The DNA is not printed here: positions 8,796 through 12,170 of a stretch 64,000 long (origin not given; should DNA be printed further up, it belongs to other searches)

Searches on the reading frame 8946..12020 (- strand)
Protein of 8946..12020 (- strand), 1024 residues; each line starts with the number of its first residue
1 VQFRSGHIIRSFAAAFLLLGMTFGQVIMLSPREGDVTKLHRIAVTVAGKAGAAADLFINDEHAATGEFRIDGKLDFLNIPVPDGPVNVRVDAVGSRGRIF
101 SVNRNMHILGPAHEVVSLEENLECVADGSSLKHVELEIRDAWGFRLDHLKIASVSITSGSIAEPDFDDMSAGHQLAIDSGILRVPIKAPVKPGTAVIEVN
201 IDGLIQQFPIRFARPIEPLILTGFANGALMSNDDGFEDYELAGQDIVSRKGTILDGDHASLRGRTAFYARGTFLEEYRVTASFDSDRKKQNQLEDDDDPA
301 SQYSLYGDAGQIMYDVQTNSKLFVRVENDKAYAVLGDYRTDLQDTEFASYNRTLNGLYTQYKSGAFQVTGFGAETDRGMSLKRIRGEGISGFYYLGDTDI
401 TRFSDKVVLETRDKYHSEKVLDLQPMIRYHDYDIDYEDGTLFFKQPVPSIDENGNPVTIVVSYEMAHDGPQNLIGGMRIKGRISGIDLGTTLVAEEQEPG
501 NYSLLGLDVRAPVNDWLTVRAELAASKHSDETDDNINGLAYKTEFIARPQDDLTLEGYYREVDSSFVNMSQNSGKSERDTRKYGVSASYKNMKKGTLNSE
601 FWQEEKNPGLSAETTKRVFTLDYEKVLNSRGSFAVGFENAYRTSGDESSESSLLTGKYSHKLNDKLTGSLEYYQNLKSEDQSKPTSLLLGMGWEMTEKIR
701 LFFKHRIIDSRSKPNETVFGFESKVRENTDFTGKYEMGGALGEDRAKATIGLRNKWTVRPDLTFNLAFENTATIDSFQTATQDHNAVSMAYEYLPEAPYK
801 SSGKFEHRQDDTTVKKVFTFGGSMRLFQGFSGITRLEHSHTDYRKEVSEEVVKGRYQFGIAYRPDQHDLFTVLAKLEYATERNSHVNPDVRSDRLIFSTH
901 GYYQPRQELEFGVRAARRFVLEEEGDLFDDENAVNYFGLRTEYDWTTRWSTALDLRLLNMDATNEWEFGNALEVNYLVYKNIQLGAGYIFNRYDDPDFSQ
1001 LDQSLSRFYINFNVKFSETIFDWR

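Call 5: search_protein_families(library=pfam, proteins=[window:8946-12020:-], max_evalue=0.01)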
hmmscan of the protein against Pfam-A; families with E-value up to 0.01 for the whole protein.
window:8946-12020:- (1024 aa): 0 families

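Call 46: search_protein_families(library=ncbifam, max_evalue=0.01, proteins=[window:8946-12020:-])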
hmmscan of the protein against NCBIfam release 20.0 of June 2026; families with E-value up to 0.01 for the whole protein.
window:8946-12020:- (1024 aa): 0 families

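Call 51: search_solved_structures(query=window:8946-12020:-, max_evalue=10)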
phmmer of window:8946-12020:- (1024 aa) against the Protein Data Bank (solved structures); distinct sequences matched with E-value up to 10: 3.
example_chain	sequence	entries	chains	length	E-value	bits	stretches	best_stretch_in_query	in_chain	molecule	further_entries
6oai_A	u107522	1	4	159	0.92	10.9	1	299-372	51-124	Protease-sensitive outer capsid protein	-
6niw_A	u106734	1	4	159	0.92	10.9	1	299-372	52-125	Protease-sensitive outer capsid protein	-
7ki5_A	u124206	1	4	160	0.93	10.8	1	299-372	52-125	Capsid protein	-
